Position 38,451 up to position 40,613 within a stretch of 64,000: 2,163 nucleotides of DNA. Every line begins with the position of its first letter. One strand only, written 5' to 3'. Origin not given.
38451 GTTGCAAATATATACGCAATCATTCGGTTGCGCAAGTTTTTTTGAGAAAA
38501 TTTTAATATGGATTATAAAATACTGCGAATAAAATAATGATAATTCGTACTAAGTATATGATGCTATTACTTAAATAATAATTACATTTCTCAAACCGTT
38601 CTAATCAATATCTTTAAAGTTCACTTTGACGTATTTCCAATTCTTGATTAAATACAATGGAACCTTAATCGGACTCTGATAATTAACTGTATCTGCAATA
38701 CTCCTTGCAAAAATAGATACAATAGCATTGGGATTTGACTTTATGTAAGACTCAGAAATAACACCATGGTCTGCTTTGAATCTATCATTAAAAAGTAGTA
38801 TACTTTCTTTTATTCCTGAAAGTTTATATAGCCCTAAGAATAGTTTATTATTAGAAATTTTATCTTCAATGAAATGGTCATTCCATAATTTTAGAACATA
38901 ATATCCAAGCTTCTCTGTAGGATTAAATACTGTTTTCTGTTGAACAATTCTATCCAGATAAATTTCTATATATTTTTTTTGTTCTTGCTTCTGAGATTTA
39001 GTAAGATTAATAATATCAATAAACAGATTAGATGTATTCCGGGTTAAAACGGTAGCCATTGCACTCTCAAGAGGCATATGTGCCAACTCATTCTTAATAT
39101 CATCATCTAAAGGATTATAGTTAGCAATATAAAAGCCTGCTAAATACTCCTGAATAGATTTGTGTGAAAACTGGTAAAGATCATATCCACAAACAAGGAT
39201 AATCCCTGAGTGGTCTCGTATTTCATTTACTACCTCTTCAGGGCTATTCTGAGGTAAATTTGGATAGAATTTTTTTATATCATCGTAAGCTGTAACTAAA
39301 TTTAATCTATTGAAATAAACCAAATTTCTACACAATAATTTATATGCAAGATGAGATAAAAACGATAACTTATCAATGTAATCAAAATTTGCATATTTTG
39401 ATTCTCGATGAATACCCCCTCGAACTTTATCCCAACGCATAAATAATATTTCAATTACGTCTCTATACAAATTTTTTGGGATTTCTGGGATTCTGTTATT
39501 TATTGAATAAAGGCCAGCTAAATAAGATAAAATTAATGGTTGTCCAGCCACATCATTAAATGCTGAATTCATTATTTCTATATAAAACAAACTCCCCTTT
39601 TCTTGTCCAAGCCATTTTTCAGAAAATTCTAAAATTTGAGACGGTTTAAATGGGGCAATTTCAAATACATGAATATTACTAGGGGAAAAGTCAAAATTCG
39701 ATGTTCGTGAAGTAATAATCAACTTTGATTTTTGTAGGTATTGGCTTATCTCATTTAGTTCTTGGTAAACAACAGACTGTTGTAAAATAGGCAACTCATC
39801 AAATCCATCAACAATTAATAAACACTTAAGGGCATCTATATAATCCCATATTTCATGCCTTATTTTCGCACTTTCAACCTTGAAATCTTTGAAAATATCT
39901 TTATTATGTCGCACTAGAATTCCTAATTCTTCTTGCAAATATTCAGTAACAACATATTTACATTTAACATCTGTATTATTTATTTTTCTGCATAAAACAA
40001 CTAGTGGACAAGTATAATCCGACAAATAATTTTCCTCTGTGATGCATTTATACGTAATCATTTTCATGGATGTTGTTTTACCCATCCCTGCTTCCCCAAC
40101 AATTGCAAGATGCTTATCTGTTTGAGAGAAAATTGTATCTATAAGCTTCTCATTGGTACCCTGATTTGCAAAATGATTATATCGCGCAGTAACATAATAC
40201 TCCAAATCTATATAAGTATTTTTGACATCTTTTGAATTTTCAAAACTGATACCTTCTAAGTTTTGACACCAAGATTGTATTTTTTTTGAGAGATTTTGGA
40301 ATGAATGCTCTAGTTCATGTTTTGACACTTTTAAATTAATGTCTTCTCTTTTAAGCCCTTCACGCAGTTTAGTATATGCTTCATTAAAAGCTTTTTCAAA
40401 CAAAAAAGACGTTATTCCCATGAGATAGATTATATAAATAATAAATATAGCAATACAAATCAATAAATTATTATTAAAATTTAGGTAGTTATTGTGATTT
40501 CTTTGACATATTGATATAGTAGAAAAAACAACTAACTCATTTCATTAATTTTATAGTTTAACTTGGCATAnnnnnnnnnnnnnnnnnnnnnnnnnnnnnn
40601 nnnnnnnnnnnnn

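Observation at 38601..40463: Membrane-anchored NACHT (STAND) NTPase on an AT-rich island: candidate single-gene antiphage or signalling system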

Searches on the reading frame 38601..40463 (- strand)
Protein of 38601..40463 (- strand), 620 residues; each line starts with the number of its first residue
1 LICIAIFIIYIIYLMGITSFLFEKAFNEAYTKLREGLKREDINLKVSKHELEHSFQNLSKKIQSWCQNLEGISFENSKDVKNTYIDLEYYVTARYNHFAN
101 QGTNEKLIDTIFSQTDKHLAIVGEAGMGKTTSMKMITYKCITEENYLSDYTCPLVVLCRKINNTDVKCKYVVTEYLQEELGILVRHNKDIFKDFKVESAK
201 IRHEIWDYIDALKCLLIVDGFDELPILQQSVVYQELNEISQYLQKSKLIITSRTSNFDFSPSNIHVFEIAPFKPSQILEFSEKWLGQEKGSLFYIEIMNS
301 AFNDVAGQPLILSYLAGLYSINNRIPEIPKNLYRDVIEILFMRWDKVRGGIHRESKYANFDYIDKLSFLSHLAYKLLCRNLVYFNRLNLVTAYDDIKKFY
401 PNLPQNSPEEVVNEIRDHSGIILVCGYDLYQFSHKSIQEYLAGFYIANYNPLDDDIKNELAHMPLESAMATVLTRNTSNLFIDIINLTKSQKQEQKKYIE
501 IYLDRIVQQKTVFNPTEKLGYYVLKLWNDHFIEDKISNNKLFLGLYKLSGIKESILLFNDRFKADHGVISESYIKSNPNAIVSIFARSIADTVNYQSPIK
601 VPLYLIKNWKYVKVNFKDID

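Call 4: search_protein_families(library=pfam, proteins=[window:38601-40463:-], max_evalue=1)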
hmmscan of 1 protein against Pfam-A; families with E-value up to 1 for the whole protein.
window:38601-40463:- (620 aa): 12 families
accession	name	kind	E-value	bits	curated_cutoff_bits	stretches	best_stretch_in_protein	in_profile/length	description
PF05729.18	NACHT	-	1.8e-12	47.8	26.7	1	119-286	3-165/167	NACHT domain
PF13401.12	AAA_22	-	3.1e-06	28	27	1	115-247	4-114/130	AAA domain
PF00931.28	NB-ARC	-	2.8e-05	23.9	23.5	1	103-322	4-208/248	NB-ARC domain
PF24883.2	NPHP3_N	-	0.0001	23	24.8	1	115-253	21-164/164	Nephrocystin 3, N-terminal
PF20720.3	nSTAND3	-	0.00016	21.8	27.2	1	114-144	15-45/155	Novel STAND NTPase 3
PF00005.33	ABC_tran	-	0.0024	18.9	25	1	116-183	11-64/137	ABC transporter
PF24389.1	ORC-CDC6-like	-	0.0033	16.6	27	1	114-142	30-58/571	ORC-CDC6-like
PF13604.12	AAA_30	-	0.015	15.5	27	1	106-137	8-39/191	AAA domain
PF01935.23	DUF87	-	0.016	15.7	23.2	1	117-141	24-48/220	Helicase HerA, central domain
PF12775.13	AAA_7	-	0.1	12.5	25.8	1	108-147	26-63/181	P-loop containing dynein motor region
PF14417.12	MEDS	-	0.16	12.2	29.8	1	409-440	125-156/161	MEDS: MEthanogen/methylotroph, DcmR Sensory domain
PF25199.1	nSTAND_NTPase5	-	0.21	11.8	34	1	115-144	40-69/145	Novel STAND NTPase 5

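Call 5: search_protein_families(library=padloc, proteins=[window:38601-40463:-], max_evalue=1)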
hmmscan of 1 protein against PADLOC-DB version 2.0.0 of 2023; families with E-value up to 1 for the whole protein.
window:38601-40463:- (620 aa): 2 families
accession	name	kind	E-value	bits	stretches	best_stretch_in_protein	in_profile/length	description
PDLC04140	mad8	-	0.0022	15.5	1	114-143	25-54/314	mads_8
PDLC03981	PD-Lambda-2_A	-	0.015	13.9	1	50-88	11-49/94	-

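Call 6: search_protein_families(library=ncbifam, proteins=[window:38601-40463:-], max_evalue=1)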
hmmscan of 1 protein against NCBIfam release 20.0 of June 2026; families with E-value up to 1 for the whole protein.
window:38601-40463:- (620 aa): 6 families
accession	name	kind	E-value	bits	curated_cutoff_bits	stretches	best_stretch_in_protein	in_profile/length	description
NF058535.1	antiphage_EruA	equivalog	4.5e-10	38.3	1000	2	215-448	71-305/1318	NACHT domain-containing antiphage protein EruA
NF000355.4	ribo_prot_ABC_F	equivalog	0.00038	19.4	380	1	108-169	20-81/499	ribosomal protection-like ABC-F family protein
TIGR02928.1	TIGR02928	subfamily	0.0018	17.2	181.3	1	105-250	29-169/366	orc1/cdc6 family replication initiation protein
NF047578.1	opine_ATP_CntD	equivalog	0.0065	15.7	380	0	101-136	13-50/266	staphylopine uptake ABC transporter ATP-binding protein CntD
NF047576.1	opine_ATP_CntF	equivalog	0.013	14.7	385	1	102-137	14-51/264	staphylopine uptake ABC transporter ATP-binding protein CntF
NF008364.0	PRK11160.1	equivalog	0.14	10.7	630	1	60-139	312-389/575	heme ABC transporter ATP-binding protein/permease CydC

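Call 8: find_homologous_proteins(query=window:38601-40463:-, max_evalue=0.001)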
Query window:38601-40463:- (620 aa): 19 proteins with E <= 0.001 among 7032 candidates.
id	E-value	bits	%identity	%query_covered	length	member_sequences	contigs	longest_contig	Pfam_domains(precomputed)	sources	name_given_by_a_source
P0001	0.0e+0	1368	100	98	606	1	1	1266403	PF05729.19,PF13401.13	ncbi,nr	ncbi:MAG: NACHT domain-containing protein [Bacteroidetes bacterium]|nr:NACHT domain-containing prote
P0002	2.4e-185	636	49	96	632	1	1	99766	PF05729.19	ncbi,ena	-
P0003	5.0e-66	242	31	80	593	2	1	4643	PF05729.19,PF00004.36,PF13401.13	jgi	jgi:NACHT domain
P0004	1.4e-65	240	32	82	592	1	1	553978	PF24883.3,PF05729.19,PF13401.13,PF00931.29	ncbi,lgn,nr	ncbi:MAG: NACHT domain-containing protein [bacterium]|nr:NACHT domain-containing protein [bacterium]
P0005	1.9e-65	240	32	83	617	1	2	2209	PF24883.3,PF05729.19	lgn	-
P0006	7.2e-63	231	31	86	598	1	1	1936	PF24883.3,PF05729.19,PF13401.13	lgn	-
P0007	2.6e-62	229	33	76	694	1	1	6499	PF24883.3,PF05729.19,PF13401.13,PF19964.6,PF20720.4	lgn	-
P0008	4.2e-62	229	31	81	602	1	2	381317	PF05729.19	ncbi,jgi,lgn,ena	-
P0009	3.7e-61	225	31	74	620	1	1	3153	PF24883.3,PF05729.19,PF13401.13,PF20720.4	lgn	-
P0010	7.1e-61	225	31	81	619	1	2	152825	PF24883.3,PF05729.19,PF20720.4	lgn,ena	-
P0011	2.3e-60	223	30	80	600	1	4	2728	PF05729.19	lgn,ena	-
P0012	3.6e-56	209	28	83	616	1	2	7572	PF24883.3,PF05729.19,PF13401.13,PF20720.4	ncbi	-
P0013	4.8e-54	202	33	71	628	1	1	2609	PF24883.3,PF05729.19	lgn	-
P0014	9.7e-11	59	24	57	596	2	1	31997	PF05729.19,PF22714.2,PF20720.4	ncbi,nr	ncbi:NACHT domain-containing protein [Ulvibacter antarcticus]|nr:NACHT domain-containing protein [Ul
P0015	2.5e-9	54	26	57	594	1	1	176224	PF05729.19,PF22716.1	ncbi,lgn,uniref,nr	ncbi:histidine kinase [Photobacterium leiognathi subsp. mandapamensis]|uniref:NACHT domain-containin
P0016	5.6e-9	53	24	60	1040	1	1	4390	PF05729.19,PF20720.4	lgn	-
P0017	6.6e-8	50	25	54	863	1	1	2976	PF05729.19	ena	-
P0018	4.5e-7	47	22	53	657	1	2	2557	PF05729.19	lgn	-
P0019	1.5e-5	42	24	64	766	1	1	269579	PF24883.3,PF05729.19,PF00931.29,PF27087.1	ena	-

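Call 9: search_solved_structures(query=window:38601-40463:-, max_evalue=1)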
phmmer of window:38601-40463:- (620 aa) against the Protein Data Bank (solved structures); distinct sequences matched with E-value up to 1: 0.

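Call 12: find_encoding_contigs(protein=P0002, flank=10000, max_places=3)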
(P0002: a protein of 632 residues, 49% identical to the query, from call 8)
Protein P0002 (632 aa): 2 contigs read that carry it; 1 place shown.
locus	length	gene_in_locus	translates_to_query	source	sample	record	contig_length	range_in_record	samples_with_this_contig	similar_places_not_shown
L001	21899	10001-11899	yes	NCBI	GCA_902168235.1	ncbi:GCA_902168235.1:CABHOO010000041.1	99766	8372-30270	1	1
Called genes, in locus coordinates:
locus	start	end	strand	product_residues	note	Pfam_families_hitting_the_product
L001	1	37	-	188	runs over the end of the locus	PF00583:Acetyltransf_1, PF13508:Acetyltransf_7, PF13673:Acetyltransf_10 (weak)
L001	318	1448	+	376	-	-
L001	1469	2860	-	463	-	PF00929:RNase_T, PF01541:GIY-YIG, PF27096:UvrC_M (weak)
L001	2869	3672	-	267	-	PF01381:HTH_3 (weak), PF12844:HTH_19, PF13560:HTH_31 (weak)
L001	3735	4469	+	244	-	-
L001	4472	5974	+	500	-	PF00817:IMS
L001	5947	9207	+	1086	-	PF02811:PHP, PF07733:DNA_pol3_alpha, PF17657:DNA_pol3_finger, PF14579:HHH_6, PF01336:tRNA_anti-codon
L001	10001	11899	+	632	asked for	PF05729:NACHT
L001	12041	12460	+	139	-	-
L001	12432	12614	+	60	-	-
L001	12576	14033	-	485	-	-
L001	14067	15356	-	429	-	-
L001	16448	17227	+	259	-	PF05057:DUF676 (weak)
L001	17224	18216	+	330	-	-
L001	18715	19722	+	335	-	PF13365:Trypsin_2 (weak)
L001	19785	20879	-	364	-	PF13186:SPASM (weak)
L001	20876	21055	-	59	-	-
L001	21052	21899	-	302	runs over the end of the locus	-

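Call 13: find_encoding_contigs(protein=P0004, flank=10000, max_places=3)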
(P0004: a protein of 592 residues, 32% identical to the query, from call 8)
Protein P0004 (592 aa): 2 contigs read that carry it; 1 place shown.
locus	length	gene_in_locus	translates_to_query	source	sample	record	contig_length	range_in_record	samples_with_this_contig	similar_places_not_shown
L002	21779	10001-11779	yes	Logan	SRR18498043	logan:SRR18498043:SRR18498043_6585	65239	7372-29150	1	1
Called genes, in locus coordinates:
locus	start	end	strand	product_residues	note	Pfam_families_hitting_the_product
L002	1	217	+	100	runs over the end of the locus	-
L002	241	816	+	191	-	PF03336:Pox_C4_C10 (weak), PF13640:2OG-FeII_Oxy_3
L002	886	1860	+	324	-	-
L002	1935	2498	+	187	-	-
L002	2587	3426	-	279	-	-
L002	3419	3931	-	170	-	PF04542:Sigma70_r2 (weak), PF07638:Sigma70_ECF (weak), PF04545:Sigma70_r4, PF08281:Sigma70_r4_2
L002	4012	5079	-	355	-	PF12833:HTH_18, PF00165:HTH_AraC (weak)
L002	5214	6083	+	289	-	PF00930:DPPIV_N (faint), PF26549:Tricorn_N (weak), PF26550:Tricorn_2nd (weak), PF07676:PD40 (weak), PF26549:Tricorn_N, PF26550:Tricorn_2nd (weak)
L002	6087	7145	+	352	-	-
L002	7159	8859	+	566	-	PF05299:Peptidase_M61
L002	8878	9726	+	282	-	-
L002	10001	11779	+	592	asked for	PF24883:NPHP3_N (faint), PF00931:NB-ARC (weak), PF05729:NACHT, PF13401:AAA_22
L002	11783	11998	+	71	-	-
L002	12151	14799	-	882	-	PF12704:MacB_PCD, PF02687:FtsX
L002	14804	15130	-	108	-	PF03551:PadR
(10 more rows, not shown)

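Call 14: find_encoding_contigs(protein=P0008, flank=10000, max_places=2)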
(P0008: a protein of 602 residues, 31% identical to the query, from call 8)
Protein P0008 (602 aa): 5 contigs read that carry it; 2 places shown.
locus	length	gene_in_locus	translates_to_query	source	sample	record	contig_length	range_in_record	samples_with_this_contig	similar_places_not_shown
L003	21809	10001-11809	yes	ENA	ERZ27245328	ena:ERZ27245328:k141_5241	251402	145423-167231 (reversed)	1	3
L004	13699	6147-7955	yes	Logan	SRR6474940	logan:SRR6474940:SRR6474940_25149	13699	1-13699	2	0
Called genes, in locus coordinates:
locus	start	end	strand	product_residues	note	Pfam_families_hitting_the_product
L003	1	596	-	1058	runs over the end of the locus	PF13620:CarboxypepD_reg (weak), PF13715:CarbopepD_reg_2, PF07715:Plug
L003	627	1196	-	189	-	PF00578:AhpC-TSA (weak), PF08534:Redoxin (weak), PF00085:Thioredoxin (weak), PF13905:Thioredoxin_8 (weak)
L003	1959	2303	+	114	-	-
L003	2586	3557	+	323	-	-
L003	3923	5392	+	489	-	PF13289:SIR2_2, PF18185:STALD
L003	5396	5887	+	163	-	PF08937:ThsB_TIR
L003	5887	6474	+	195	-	PF13676:TIR_2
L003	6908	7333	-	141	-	PF04266:ASCH (weak)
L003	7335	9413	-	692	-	PF00583:Acetyltransf_1, PF13508:Acetyltransf_7, PF13673:Acetyltransf_10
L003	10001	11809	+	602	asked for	PF05729:NACHT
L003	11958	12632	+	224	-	-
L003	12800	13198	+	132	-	-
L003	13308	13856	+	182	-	-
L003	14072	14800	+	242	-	-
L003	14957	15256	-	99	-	-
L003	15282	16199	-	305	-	-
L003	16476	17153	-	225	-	-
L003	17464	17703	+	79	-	-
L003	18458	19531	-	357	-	PF13588:HSDR_N_2, PF04313:HSDR_N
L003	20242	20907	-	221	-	PF00072:Response_reg (weak)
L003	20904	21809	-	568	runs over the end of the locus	PF07719:TPR_2 (faint), PF13424:TPR_12, PF00515:TPR_1 (faint), PF02518:HATPase_c (weak)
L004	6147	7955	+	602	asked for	PF05729:NACHT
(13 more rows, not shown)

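Call 15: find_encoding_contigs(protein=P0010, flank=10000, max_places=2)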
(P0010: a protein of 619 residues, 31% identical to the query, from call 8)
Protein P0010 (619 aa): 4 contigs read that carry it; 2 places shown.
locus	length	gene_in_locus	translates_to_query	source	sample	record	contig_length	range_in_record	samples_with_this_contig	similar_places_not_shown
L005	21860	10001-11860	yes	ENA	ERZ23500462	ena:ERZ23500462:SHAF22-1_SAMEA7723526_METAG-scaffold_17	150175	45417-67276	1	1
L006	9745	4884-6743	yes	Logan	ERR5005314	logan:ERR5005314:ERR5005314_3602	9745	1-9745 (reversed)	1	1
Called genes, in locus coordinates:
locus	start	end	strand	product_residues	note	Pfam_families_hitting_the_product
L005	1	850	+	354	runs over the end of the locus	PF01381:HTH_3 (weak), PF06114:Peptidase_M78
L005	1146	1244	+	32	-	-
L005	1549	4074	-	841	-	PF13023:HD_3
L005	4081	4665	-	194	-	-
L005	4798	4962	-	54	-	PF18739:HEPN_Apea (weak)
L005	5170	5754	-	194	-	-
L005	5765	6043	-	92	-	-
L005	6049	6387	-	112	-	PF04448:DUF551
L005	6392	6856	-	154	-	-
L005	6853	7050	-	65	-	PF00684:DnaJ_CXXCXGXG (faint)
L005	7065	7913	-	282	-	-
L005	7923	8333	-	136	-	-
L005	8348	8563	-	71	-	-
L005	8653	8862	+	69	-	-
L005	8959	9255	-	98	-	-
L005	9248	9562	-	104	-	-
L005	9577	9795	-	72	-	-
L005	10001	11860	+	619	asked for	PF20720:nSTAND3 (faint), PF24883:NPHP3_N (weak), PF05729:NACHT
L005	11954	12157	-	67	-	-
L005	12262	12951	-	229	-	-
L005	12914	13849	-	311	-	PF25200:DUF7833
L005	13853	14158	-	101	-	PF05866:RusA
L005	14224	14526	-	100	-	-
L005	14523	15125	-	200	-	PF14902:DUF4494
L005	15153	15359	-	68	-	-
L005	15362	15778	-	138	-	-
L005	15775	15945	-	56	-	-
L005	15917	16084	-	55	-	-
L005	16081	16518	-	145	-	-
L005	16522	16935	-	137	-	PF11325:DUF3127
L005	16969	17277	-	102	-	-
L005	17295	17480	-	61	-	-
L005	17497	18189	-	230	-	-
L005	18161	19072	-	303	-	PF13479:AAA_24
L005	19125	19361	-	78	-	-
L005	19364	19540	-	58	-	-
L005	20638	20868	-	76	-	-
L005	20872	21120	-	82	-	PF12728:HTH_17 (weak)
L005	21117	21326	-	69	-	-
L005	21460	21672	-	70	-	-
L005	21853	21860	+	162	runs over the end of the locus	-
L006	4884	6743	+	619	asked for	PF20720:nSTAND3 (faint), PF24883:NPHP3_N (weak), PF05729:NACHT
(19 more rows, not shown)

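Call 16: find_encoding_contigs(protein=P0012, flank=10000, max_places=2)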
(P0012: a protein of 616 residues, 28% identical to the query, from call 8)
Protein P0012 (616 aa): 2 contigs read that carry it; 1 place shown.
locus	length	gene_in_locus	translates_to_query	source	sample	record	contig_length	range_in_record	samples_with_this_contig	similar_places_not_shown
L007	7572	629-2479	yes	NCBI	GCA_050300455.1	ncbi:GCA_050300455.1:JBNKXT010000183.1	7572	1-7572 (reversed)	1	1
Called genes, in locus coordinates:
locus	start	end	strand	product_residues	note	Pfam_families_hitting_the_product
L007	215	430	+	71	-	-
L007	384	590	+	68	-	-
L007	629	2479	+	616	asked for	PF20720:nSTAND3 (faint), PF24883:NPHP3_N (weak), PF05729:NACHT, PF13401:AAA_22 (weak)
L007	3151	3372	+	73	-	PF09851:SHOCT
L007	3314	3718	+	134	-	-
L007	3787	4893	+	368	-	PF02885:Glycos_trans_3N, PF00591:Glycos_transf_3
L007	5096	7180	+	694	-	PF08240:ADH_N, PF00107:ADH_zinc_N (weak), PF02277:DBI_PRT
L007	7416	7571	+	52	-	?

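Call 18: find_encoding_contigs(protein=P0007, flank=10000, max_places=2)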
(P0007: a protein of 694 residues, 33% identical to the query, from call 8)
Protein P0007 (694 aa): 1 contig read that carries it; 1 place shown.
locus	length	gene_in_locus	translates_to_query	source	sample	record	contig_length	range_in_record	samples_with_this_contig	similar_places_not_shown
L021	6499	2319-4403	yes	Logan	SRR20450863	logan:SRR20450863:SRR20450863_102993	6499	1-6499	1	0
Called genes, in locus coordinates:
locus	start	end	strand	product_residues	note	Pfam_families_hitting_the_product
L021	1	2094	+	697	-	?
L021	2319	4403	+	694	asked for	PF19964:EAD11, PF20720:nSTAND3 (faint), PF05729:NACHT, PF13401:AAA_22 (weak), PF24883:NPHP3_N (weak)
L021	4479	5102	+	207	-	PF19964:EAD11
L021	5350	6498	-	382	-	?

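Call 25: search_protein_families(library=pfam, proteins=[P0007, L021:4479-5102:+, P0014, P0015], max_evalue=0.01)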
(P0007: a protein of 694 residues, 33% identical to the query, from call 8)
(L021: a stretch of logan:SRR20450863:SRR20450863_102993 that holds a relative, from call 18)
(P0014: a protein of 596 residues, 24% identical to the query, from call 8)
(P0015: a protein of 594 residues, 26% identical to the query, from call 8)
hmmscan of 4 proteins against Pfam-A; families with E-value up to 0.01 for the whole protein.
P0007 (694 aa): 5 families
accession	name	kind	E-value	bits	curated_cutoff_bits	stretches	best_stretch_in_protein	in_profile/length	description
PF05729.18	NACHT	-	1.9e-14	54.3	26.7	1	190-367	3-165/167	NACHT domain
PF19964.5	EAD11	-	2.8e-09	37.3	26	1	6-82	2-78/80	Effector-associated domain 11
PF24883.2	NPHP3_N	-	3.2e-07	31.1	24.8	1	189-334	24-164/164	Nephrocystin 3, N-terminal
PF20720.3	nSTAND3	-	3e-06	27.4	27.2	1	187-256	17-77/155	Novel STAND NTPase 3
PF13401.12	AAA_22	-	4.8e-06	27.4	27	1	187-328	5-114/130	AAA domain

L021:4479-5102:+ (207 aa): 2 families
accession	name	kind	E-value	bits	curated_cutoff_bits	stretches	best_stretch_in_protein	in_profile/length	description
PF19964.5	EAD11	-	1.2e-11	44.9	26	1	13-84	2-77/80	Effector-associated domain 11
PF23556.1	TPR_Vps41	-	0.00022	21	27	1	13-118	116-212/333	Vps41 TPR-like region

P0014 (596 aa): 13 families
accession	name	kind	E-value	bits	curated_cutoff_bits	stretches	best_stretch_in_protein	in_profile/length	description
PF22714.1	SNaCT8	-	2.7e-63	213.3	27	1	433-593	1-164/164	Short NACHT-associated C-Terminal domain, family 8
PF05729.18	NACHT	-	1e-14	55.1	26.7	1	90-229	3-159/167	NACHT domain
PF20720.3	nSTAND3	-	1.2e-07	32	27.2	1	74-131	4-58/155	Novel STAND NTPase 3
PF00931.28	NB-ARC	-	0.00016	21.5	23.5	1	85-235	16-170/248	NB-ARC domain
PF13401.12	AAA_22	-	0.0013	19.5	27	1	89-143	7-60/130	AAA domain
PF13173.12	AAA_14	-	0.0013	19.1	27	1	89-200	4-96/129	AAA domain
PF12775.13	AAA_7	-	0.0014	18.6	25.8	1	80-129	26-74/181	P-loop containing dynein motor region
PF00005.33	ABC_tran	-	0.0016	19.5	25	1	89-119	13-43/137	ABC transporter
PF04665.18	Pox_A32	-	0.0017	18.4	22.8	1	81-126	7-52/242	Poxvirus A32 protein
PF24883.2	NPHP3_N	-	0.0031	18.2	24.8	0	90-111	25-46/164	Nephrocystin 3, N-terminal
PF00580.27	UvrD-helicase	-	0.0034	17.6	23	0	86-115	12-41/271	UvrD/REP helicase N-terminal domain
PF03193.22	RsgA_GTPase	-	0.0048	17.2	30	1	58-108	78-127/174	RsgA GTPase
PF02492.25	cobW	-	0.008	16.2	20.7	0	90-121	3-33/180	CobW/HypB/UreG, nucleotide-binding domain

P0015 (594 aa): 3 families
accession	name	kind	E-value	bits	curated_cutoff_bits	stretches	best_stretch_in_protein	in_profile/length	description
PF22716.1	SNaCT11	-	3.3e-49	167.8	27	1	431-594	1-164/164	Short NACHT-associated C-Terminal domain, family 11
PF05729.18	NACHT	-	2.9e-11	43.9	26.7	1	92-208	3-136/167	NACHT domain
PF24883.2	NPHP3_N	-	0.0001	23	24.8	0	158-203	120-164/164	Nephrocystin 3, N-terminal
